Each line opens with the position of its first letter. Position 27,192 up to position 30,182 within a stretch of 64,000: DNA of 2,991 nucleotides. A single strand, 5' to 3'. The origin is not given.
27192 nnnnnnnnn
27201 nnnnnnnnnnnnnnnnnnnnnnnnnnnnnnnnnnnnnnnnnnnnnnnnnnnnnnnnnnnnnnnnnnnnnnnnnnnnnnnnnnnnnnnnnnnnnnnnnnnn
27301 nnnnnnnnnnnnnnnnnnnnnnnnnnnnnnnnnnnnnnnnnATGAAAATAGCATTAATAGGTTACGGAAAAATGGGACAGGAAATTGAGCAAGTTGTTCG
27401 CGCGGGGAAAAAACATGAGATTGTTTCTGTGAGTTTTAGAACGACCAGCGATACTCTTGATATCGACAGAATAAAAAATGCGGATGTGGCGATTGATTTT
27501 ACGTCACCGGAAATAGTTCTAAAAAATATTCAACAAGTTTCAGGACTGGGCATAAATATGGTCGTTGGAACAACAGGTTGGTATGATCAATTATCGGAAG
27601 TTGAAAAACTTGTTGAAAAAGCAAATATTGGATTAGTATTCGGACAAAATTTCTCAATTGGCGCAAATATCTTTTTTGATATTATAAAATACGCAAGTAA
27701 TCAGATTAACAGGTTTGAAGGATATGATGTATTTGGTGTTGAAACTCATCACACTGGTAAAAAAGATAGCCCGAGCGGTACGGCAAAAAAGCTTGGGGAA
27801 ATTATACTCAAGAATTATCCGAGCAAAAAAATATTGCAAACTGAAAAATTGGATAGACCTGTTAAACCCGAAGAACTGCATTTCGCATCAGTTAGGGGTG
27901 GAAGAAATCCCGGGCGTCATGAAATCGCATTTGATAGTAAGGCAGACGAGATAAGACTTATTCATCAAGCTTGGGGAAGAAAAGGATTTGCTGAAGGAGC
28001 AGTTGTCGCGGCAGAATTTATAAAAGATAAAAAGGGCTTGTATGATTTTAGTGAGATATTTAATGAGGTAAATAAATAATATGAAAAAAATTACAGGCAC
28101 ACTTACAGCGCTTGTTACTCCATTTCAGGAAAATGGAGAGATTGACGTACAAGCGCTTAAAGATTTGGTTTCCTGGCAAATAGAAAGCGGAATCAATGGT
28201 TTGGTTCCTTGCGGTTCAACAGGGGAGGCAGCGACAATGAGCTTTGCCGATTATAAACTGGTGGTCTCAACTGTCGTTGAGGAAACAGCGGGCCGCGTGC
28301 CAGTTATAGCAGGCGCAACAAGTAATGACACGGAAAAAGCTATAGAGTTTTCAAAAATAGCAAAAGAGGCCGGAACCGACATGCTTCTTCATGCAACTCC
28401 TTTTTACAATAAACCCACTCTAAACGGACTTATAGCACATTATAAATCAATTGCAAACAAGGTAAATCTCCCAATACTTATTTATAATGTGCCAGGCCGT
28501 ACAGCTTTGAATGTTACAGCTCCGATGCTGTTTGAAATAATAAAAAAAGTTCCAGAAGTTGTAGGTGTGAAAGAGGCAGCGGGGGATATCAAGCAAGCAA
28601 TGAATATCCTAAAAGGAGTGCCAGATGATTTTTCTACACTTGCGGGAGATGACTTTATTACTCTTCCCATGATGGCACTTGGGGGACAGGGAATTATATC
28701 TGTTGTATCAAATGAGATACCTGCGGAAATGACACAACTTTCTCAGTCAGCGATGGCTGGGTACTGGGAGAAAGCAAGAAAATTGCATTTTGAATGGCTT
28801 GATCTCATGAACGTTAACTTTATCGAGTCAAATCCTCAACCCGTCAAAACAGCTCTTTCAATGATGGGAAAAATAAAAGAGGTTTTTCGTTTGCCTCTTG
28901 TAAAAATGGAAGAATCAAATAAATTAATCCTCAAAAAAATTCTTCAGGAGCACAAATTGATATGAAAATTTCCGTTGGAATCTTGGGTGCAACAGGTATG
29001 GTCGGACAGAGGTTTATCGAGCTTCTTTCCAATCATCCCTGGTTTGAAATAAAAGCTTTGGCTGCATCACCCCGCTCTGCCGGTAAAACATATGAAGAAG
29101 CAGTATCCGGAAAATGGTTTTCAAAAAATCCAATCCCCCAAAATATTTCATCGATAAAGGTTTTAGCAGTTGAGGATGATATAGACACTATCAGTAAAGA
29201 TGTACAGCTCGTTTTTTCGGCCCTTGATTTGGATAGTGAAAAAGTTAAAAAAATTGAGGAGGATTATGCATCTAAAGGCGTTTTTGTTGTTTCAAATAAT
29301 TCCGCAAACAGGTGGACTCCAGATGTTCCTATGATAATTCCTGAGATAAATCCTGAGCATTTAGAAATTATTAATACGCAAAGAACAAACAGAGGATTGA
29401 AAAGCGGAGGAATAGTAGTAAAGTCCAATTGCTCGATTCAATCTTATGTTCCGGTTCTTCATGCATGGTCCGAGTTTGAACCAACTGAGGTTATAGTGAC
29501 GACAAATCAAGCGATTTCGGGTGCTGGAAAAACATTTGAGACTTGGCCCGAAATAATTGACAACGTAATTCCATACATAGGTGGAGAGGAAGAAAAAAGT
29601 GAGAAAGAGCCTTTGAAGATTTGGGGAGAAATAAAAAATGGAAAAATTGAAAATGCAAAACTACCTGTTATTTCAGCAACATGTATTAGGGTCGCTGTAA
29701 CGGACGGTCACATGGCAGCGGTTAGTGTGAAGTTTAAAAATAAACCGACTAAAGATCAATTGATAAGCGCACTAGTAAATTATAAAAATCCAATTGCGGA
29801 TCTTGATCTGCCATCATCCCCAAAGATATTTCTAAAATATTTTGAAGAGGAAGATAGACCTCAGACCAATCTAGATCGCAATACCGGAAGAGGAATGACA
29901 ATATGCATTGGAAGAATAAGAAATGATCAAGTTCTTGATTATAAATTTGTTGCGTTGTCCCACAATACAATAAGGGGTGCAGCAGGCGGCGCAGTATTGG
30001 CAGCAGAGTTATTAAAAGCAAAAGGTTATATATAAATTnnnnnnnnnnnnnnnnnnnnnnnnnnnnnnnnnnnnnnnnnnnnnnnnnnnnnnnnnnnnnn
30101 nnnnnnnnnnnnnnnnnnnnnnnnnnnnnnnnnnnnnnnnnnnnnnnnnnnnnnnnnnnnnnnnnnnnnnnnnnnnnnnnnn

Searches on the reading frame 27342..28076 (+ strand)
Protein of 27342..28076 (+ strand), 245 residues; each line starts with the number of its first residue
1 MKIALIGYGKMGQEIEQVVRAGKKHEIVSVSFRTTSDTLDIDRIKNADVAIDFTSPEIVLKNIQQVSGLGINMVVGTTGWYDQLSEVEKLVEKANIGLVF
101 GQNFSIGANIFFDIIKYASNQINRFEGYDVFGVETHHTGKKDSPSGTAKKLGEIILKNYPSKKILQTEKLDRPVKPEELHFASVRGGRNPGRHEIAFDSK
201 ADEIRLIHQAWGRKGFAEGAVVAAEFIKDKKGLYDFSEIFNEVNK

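Call 79: search_protein_families(library=pfam, proteins=[window:27342-28076:+], max_evalue=0.00001)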
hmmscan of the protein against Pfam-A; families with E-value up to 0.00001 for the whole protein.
window:27342-28076:+ (245 aa): 2 families
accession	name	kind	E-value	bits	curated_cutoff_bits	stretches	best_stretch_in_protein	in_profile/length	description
PF05173.19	DapB_C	-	4.4e-32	111.1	27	1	107-239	1-120/121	Dihydrodipicolinate reductase, C-terminus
PF01113.26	DapB_N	-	7.6e-19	68.5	25.6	1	1-104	1-124/124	Dihydrodipicolinate reductase, N-terminus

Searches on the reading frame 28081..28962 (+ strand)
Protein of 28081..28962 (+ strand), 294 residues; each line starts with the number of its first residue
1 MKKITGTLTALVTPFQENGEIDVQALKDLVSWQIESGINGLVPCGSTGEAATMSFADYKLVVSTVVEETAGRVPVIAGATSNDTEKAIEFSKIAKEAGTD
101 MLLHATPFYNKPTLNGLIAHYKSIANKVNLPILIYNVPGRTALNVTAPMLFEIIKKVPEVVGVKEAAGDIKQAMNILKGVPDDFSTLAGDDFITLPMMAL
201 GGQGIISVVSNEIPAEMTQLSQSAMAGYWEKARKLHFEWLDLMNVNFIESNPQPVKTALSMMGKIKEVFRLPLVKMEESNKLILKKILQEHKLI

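Call 79: search_protein_families(library=pfam, proteins=[window:28081-28962:+], max_evalue=0.00001)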
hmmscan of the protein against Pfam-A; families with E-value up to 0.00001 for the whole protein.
window:28081-28962:+ (294 aa): 1 family
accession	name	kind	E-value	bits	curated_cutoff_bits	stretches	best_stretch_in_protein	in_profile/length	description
PF00701.28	DHDPS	-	4.7e-83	278.7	22.1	1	4-290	2-288/289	Dihydrodipicolinate synthetase family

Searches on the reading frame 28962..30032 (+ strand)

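Call 79: search_protein_families(library=pfam, proteins=[window:28962-30032:+], max_evalue=0.00001)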
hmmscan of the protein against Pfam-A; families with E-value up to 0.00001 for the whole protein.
window:28962-30032:+ (357 aa): 2 families
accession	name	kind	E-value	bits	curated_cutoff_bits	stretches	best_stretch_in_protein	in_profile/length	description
PF02774.23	Semialdhyde_dhC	-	1.1e-32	114.1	26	1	172-337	9-183/184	Semialdehyde dehydrogenase, dimerisation domain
PF01118.30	Semialdhyde_dh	-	2.3e-30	105.9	26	1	5-135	2-119/121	Semialdehyde dehydrogenase, NAD binding domain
